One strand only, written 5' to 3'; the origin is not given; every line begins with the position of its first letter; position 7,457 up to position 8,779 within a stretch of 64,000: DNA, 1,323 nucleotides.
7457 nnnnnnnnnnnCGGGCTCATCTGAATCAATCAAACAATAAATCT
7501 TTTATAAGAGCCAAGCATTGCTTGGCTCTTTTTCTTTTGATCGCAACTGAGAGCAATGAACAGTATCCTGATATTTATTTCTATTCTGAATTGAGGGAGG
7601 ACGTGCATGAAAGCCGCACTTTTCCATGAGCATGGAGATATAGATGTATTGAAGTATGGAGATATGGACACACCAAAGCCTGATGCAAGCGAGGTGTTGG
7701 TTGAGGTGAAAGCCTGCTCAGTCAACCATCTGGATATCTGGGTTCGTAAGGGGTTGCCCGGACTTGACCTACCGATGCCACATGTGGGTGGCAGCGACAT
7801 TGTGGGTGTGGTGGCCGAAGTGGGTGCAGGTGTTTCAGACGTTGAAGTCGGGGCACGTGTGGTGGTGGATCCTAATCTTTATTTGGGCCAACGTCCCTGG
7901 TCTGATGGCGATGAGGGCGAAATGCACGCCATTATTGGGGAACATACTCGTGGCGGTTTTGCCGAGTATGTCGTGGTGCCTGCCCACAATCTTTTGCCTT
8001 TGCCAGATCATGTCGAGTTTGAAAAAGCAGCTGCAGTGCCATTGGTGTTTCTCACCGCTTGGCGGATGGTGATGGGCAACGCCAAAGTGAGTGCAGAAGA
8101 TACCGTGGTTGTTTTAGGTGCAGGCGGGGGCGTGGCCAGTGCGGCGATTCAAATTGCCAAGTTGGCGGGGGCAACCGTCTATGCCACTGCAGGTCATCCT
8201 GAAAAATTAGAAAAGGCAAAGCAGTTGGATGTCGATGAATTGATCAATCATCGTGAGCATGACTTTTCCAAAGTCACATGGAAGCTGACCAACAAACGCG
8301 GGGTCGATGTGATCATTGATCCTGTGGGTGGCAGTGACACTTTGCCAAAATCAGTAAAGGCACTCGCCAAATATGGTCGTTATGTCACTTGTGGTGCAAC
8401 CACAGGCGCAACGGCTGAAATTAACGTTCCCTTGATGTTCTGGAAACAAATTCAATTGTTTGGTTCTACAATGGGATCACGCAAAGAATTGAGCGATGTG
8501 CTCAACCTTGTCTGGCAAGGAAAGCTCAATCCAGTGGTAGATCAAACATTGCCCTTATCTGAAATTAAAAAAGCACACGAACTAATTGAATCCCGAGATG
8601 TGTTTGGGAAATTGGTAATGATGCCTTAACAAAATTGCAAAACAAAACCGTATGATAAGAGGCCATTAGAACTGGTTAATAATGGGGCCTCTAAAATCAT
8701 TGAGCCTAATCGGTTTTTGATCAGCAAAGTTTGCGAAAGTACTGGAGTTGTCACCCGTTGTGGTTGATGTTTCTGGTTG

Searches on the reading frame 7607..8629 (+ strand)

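Call 50: search_protein_families(library=pfam, proteins=[window:7607-8629:+], max_evalue=0.0001)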
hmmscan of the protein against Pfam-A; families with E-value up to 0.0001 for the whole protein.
window:7607-8629:+ (340 aa): 3 families
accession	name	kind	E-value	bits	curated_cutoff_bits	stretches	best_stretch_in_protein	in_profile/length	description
PF00107.32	ADH_zinc_N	-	1.4e-31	109.5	31.8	1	175-302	1-127/129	Zinc-binding dehydrogenase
PF13602.12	ADH_zinc_N_2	-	3.8e-24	86.6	27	1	207-337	1-133/134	Zinc-binding dehydrogenase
PF08240.17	ADH_N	-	4.7e-23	81.9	23.5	1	27-134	2-104/104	Alcohol dehydrogenase GroES-like domain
